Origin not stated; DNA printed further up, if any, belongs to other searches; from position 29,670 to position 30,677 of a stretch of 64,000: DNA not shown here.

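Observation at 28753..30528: Unassigned ~235-aa RHS C-terminal toxin domain translationally coupled to an LRR lipoprotein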

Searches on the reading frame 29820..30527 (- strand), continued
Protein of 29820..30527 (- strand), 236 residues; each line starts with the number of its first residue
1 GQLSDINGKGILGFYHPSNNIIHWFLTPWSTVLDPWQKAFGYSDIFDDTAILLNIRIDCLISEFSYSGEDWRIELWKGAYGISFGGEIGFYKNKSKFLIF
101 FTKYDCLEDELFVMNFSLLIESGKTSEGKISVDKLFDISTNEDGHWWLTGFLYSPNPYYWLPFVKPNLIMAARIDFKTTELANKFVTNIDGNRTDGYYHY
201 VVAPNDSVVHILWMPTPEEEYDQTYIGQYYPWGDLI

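Call 37: find_encoding_contigs(protein=P0001, flank=6000)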
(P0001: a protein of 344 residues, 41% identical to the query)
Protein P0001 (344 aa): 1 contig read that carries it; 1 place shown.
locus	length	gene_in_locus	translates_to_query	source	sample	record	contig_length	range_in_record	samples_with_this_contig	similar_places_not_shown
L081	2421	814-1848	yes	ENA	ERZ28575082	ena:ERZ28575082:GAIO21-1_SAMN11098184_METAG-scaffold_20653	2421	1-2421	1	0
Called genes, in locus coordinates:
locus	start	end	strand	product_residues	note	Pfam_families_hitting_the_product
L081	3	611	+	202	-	?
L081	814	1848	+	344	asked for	PF25023:TEN_YD-shell (weak), PF14751:DUF4474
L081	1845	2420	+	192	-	?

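Call 38: find_encoding_contigs(protein=P0055, flank=6000)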
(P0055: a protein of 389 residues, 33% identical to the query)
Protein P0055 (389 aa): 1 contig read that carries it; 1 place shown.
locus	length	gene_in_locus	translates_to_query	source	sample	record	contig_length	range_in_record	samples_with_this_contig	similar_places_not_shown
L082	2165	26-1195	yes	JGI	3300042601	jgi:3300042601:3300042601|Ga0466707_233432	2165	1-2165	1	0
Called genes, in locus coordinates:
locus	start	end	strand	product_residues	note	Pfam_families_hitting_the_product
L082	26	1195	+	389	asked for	PF25023:TEN_YD-shell, PF14751:DUF4474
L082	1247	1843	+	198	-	-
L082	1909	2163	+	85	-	?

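Call 46: find_related_loci(query=A3, collection=metagenome_contigs, flank=7000)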
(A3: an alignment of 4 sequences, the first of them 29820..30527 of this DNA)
Query A3 (236 aa) in metagenome_contigs; peptide patterns used: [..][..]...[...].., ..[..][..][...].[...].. (x = any residue, [..] = any of these).
171 stretches matched a pattern; 43 encode a relative of the query (tblastn E <= 1e-3); 43 distinct loci.
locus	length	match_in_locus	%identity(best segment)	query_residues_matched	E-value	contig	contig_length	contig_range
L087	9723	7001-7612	43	10-219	3e-43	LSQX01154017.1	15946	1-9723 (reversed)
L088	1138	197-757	40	12-205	5e-35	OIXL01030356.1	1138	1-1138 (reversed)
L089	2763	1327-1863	42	12-186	3e-32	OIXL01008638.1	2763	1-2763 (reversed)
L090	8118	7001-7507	41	12-189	5e-32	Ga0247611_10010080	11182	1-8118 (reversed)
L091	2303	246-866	36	12-213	1e-30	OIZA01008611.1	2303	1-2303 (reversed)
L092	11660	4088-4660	32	12-185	5e-19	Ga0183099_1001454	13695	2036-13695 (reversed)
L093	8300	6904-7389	31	29-213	2e-16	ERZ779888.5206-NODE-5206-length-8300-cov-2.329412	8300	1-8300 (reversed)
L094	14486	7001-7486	31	29-213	2e-16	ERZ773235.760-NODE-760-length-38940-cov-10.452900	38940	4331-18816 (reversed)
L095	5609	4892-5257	32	11-151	2e-16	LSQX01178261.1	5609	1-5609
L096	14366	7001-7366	34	11-151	7e-16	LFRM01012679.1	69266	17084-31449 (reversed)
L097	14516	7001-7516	30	31-202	1e-14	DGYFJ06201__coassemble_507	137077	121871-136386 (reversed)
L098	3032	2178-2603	28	36-193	2e-14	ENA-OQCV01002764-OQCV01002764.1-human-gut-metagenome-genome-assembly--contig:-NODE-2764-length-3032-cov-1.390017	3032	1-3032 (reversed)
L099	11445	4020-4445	28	36-193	3e-14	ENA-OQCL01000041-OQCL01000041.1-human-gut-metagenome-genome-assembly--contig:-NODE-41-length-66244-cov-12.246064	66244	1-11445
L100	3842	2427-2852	28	36-193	3e-14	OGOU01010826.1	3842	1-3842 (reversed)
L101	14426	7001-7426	28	36-193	3e-14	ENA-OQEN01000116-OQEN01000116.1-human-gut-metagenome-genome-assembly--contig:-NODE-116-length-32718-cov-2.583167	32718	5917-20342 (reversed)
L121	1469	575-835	33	36-124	4e-13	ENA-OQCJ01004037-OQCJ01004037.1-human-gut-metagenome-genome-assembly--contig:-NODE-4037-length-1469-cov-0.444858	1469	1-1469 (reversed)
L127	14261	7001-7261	33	36-124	5e-12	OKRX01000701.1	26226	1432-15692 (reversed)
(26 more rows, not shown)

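Call 51: search_protein_families(library=pfam, proteins=[L081:1845-2420:+, L082:1205-1840:+, L087:7639-8733:+, L089:1980-2762:+, L090:7626-8117:+, L091:912-2222:+, L092:4757-5143:+, L094:7576-8049:+, L094:8078-8551:+], max_evalue=0.01)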
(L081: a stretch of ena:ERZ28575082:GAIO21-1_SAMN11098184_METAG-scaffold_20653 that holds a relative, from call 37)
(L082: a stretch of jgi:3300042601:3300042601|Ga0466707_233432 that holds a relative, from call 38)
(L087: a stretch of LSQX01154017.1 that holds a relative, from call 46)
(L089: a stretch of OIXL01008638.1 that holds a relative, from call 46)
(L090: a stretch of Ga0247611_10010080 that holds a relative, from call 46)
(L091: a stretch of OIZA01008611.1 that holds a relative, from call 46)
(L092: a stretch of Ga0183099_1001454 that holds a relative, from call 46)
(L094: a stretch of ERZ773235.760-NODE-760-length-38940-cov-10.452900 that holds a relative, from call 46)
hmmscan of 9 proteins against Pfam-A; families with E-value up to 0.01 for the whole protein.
L081:1845-2420:+ (192 aa): 0 families

L082:1205-1840:+ (212 aa): 0 families

L087:7639-8733:+ (365 aa): 3 families
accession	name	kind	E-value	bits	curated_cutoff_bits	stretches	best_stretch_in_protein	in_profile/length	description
PF13306.12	LRR_5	-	8.3e-47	158.7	27.7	2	209-315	1-104/127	BspA type Leucine rich repeat region (6 copies)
PF13855.12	LRR_8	-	2.2e-08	34.2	27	0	183-229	13-58/61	Leucine rich repeat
PF05725.18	FNIP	-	0.0008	19.9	21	0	268-303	5-39/44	FNIP Repeat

L089:1980-2762:+ (261 aa): 2 families
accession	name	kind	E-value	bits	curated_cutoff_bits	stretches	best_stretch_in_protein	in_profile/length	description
PF13306.12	LRR_5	-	2.2e-17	63.6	27.7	1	183-260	10-87/127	BspA type Leucine rich repeat region (6 copies)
PF13855.12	LRR_8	-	0.0037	17.4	27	1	196-237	14-56/61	Leucine rich repeat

L090:7626-8117:+ (164 aa): 0 families

L091:912-2222:+ (437 aa): 2 families
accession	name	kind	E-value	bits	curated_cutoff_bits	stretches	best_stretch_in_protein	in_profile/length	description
PF13306.12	LRR_5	-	3e-51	173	27.7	3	179-277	12-109/127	BspA type Leucine rich repeat region (6 copies)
PF13855.12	LRR_8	-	3.8e-09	36.6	27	0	187-228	11-53/61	Leucine rich repeat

L092:4757-5143:+ (129 aa): 1 family
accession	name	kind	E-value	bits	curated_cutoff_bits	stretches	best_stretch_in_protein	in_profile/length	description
PF24289.1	DUF7477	-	0.0059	16.2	27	1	47-117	95-166/268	Domain of unknown function (DUF7477)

L094:7576-8049:+ (158 aa): 0 families

L094:8078-8551:+ (158 aa): 0 families

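Call 59: search_protein_families(library=pfam, alignment_id=A2, max_evalue=1)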
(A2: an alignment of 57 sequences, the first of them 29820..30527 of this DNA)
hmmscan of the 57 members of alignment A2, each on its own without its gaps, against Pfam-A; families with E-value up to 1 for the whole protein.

A. member 1, window:29820-30527:- (236 aa): 1 family
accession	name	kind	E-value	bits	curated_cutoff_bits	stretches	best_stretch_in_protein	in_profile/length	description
PF14751.11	DUF4474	-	2.3e-28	99.7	23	1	30-201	20-173/240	Domain of unknown function (DUF4474)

B. families by the number of members that match (of 57 scanned): 35 families (the first 25 are shown)
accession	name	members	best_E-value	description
PF14751.11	DUF4474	57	2e-108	Domain of unknown function (DUF4474)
PF01456.22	Mucin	3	0.00075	Mucin-like glycoprotein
PF21924.1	XRCC4_CC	2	0.0018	XRCC4 coiled-coil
PF06009.19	Laminin_II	1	0.00014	Laminin Domain II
PF21976.1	SMIM43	1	0.00063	Small integral membrane protein 43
PF04229.20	GrpB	1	0.0015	GrpB protein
PF06679.17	DUF1180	1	0.013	Membrane protein FAM174-like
PF18493.6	DUF5617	1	0.016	Domain of unknown function (DUF5617)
PF20125.4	DUF6515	1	0.018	Family of unknown function (DUF6515)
PF22439.1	TAdV_Fibre-like_head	1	0.023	Turkey Adenovirus 3 Fibre protein-like, head domain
PF01496.24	V_ATPase_I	1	0.03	V-type ATPase 116kDa subunit family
PF17780.6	OCRE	1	0.033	OCRE domain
PF10372.14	CdaS_N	1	0.033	Diadenylate cyclase CdaS, N-terminal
PF22290.1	DmmA-like_N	1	0.035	Dimethylamine monooxygenase subunit DmmA-like, N-terminal domain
PF11337.13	DUF3139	1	0.036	Protein of unknown function (DUF3139)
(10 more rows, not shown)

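Call 62: search_protein_families(library=pfam, alignment_id=A4, max_evalue=0.0001)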
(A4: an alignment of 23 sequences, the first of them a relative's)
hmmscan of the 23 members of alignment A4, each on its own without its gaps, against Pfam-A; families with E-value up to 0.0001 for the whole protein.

A. member 1, P0070 (625 aa): 3 families
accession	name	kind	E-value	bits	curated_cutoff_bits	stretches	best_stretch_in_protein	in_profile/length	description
PF14751.11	DUF4474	-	5.8e-103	343.9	23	1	61-301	1-239/240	Domain of unknown function (DUF4474)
PF12850.12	Metallophos_2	-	2.4e-07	31.4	27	1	406-580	32-139/154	Calcineurin-like phosphoesterase superfamily domain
PF00149.33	Metallophos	-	2.1e-06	28.7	21.5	1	398-560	38-191/191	Calcineurin-like phosphoesterase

B. families by the number of members that match (of 23 scanned): 15 families
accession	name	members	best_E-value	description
PF14751.11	DUF4474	23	5.8e-103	Domain of unknown function (DUF4474)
PF02368.24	Big_2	3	3.6e-38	Bacterial Ig-like domain (group 2)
PF00149.33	Metallophos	3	2.7e-08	Calcineurin-like phosphoesterase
PF09479.16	Flg_new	1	2.7e-61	Listeria-Bacteroides repeat domain (List_Bact_rpt)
PF08924.17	Rv2525c_GlyHyd-like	1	2.6e-44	Rv2525c-like, glycoside hydrolase-like domain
PF01471.23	PG_binding_1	1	6.3e-36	Putative peptidoglycan binding domain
PF18884.5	TSP3_bac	1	7e-30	Bacterial TSP3 repeat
PF00041.27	fn3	1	6e-20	Fibronectin type III domain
PF21910.2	GH85_C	1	6.9e-16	GH85 endohexosaminidases, C-terminal domain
PF25490.1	DUF7910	1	1.6e-15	Domain of unknown function (DUF7910)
PF08239.17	SH3_3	1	2.9e-11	Bacterial SH3 domain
PF12850.12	Metallophos_2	1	2.4e-07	Calcineurin-like phosphoesterase superfamily domain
PF16383.10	DUF4992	1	3e-07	Domain of unknown function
PF00882.24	Zn_dep_PLPC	1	4.6e-07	Zinc dependent phospholipase C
PF16893.11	fn3_2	1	1.9e-05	Fibronectin type III domain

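Call 69: search_protein_families(library=ncbifam, proteins=[P0016], max_evalue=0.01)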
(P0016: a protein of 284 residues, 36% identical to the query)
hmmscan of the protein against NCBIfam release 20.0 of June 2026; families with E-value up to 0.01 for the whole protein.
P0016 (284 aa): 0 families

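Call 73: predict_structure(alignment_id=A5)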
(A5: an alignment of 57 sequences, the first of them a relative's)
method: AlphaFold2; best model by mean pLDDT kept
length: 284 residues; sequences in the alignment: 57
mean_pLDDT: 91.2   pTM: 0.88
mean pLDDT of the five models: 91.2, 90.5, 90.4, 90.3, 89.1
residues with pLDDT >= 90: 219; 70-90: 40; 50-70: 20; < 50: 5
segments of 3 or more residues with pLDDT < 50: 282-284
pLDDT, mean of each block of 10 residues (from residue 1): 61 87 92 95 92 90 97 98 97 98 79 92 98 98 98 97 99 98 97 97 97 95 97 96 93 93 72 68 47
secondary structure, 60 per line:
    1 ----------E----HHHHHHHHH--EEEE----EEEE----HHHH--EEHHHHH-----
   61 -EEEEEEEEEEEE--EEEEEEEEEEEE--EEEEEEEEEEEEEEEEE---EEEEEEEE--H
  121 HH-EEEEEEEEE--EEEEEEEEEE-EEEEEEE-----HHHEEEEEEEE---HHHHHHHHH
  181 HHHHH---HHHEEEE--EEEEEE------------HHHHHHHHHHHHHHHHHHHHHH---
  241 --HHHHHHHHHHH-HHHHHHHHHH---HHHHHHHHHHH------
elements in order: H16-24 E27-30 E35-38 H43-46 H51-55 E62-73 E76-87 E90-106 E110-117 E124-132 E135-144 E146-152 E161-168 H172-185 E192-195 E198-203 H216-237 H243-253 H255-264 H268-278

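Call 78: fold_search(model_id=the predicted structure, library=pdb)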
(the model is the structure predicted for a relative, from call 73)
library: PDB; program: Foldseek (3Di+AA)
matches with E <= 10: 919; with E <= 0.001: 0
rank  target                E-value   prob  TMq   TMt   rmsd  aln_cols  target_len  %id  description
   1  9b85_N                4.6e-02  0.08  0.12  0.11  23.0       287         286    8  Cryo-EM structure of human dynactin complex bound to Chlamydia effector Dre1 (released 2025-04-16)
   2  9b7j_N                5.2e-02  0.07  0.12  0.12  23.6       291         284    8  Cryo-EM structure of human dynactin complex bound to Chlamydia effector Dre1 (released 2025-04-16)
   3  1izn_C                6.2e-02  0.11  0.13  0.14  19.5       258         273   10  Crystal Structure of Actin Filament Capping Protein CapZ (released 2003-04-08)
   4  5a1u_E                8.3e-02  0.13  0.16  0.08   9.6       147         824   12  The structure of the COPI coat triad (released 2015-07-08)
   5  1izn_A                8.7e-02  0.09  0.13  0.14  19.5       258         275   10  Crystal Structure of Actin Filament Capping Protein CapZ (released 2003-04-08)
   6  7ds6_A                8.7e-02  0.08  0.11  0.12  19.7       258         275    8  Crystal structure of actin capping protein in complex with twinflin-1/CD2AP CPI chimera peptide (TWN-CDC) (released 2021-03-03)
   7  9gdj_A                8.7e-02  0.05  0.11  0.12  16.0       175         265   11  C-Methyltransferase SgMT from Streptomyces griseoviridis (released 2025-02-19)
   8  3lk3_A                1.1e-01  0.08  0.12  0.13  19.6       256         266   11  Crystal structure of CapZ bound to the CPI and CSI uncapping motifs from CARMIL (released 2010-04-07)
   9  7zkg_A                1.1e-01  0.04  0.09  0.10  14.8       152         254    9  C-Methyltransferase PsmD from Streptomyces griseofuscus with bound cofactor (crystal form 2) (released 2022-12-28)
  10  6tqu_B                1.2e-01  0.13  0.14  0.26  16.2       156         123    5  The crystal structure of the MSP domain of human MOSPD2 in complex with the Phospho-FFAT motif of STARD3. (released 2020-11-18)
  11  9rsm_A                1.2e-01  0.09  0.13  0.14  16.3       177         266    6  NetF 9mer pre-pore structure on 2N2 nanodiscs. (released 2026-02-18)
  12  7ds3_A                1.2e-01  0.06  0.12  0.13  20.0       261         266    8  Crystal structure of actin capping protein in complex with twinflin-2 C-terminus tail (released 2021-03-03)
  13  9yim_Y                1.2e-01  0.06  0.12  0.12  22.3       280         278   10  Capping protein bound to the barbed end of F-actin (released 2026-03-04)
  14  4iyc_A                1.2e-01  0.05  0.11  0.12  20.9       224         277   10  Structure of the T244A mutant of the PANTON-VALENTINE LEUCOCIDIN component from STAPHYLOCOCCUS AUREUS (released 2014-01-29)
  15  9rsu_A                1.4e-01  0.04  0.11  0.11  30.5       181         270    8  NetF pore structure (released 2026-02-18)
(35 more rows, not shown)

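Call 89: find_encoding_contigs(protein=P0126, flank=4000, max_places=2)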
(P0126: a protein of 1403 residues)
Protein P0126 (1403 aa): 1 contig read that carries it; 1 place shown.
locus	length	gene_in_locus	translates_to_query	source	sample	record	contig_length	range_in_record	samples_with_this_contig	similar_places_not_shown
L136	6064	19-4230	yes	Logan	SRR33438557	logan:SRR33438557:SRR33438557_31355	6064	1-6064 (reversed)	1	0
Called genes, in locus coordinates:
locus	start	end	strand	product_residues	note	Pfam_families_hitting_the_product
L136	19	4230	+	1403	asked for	PF05593:RHS_repeat (faint), PF14751:DUF4474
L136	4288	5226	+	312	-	-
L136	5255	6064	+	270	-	?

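Call 90: search_protein_families(library=pfam, proteins=[L136:4288-5223:+, L136:5255-6064:+, L096:7699-10551:+], max_evalue=0.01)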
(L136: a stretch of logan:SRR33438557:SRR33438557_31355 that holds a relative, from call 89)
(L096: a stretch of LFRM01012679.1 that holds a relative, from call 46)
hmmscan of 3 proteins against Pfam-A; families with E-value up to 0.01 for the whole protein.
L136:4288-5223:+ (312 aa): 1 family
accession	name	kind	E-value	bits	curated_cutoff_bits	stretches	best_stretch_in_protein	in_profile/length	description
PF13306.12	LRR_5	-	7.2e-34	116.9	27.7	1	148-263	12-125/127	BspA type Leucine rich repeat region (6 copies)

L136:5255-6064:+ (270 aa): 2 families
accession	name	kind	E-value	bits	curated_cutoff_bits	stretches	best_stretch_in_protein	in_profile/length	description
PF13306.12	LRR_5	-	2.8e-44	150.5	27.7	2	77-196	8-124/127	BspA type Leucine rich repeat region (6 copies)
PF13855.12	LRR_8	-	0.0018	18.4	27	0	89-128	11-50/61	Leucine rich repeat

L096:7699-10551:+ (951 aa): 5 families
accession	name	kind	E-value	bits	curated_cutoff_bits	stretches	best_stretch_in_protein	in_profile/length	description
PF13306.12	LRR_5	-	4.5e-170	557.1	27.7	7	490-616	1-123/127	BspA type Leucine rich repeat region (6 copies)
PF13855.12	LRR_8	-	6.4e-22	77.5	27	1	581-620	13-52/61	Leucine rich repeat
PF23952.1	LRR_EndoS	-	2.4e-08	34.6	27.9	0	750-793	46-89/116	Endo-beta-N-acetylglucosaminidase EndoS LRR domain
PF25421.1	DUF7891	-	0.00065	20.3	27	0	530-561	49-80/90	Domain of unknown function (DUF7891)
PF15820.10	ECSCR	-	0.0099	16.2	27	0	879-924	28-75/104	Endothelial cell-specific chemotaxis regulator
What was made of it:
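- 28753..29820 (-): BspA-type LRR lipoprotein, 355 aa: the predicted extracytoplasmic immunity protein. Exported LRR_5 proteins lie directly downstream of all related RHS-DUF4474 tails (calls 51, 90).
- It is strictly paired with a variable exported partner (calls 51, 90).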
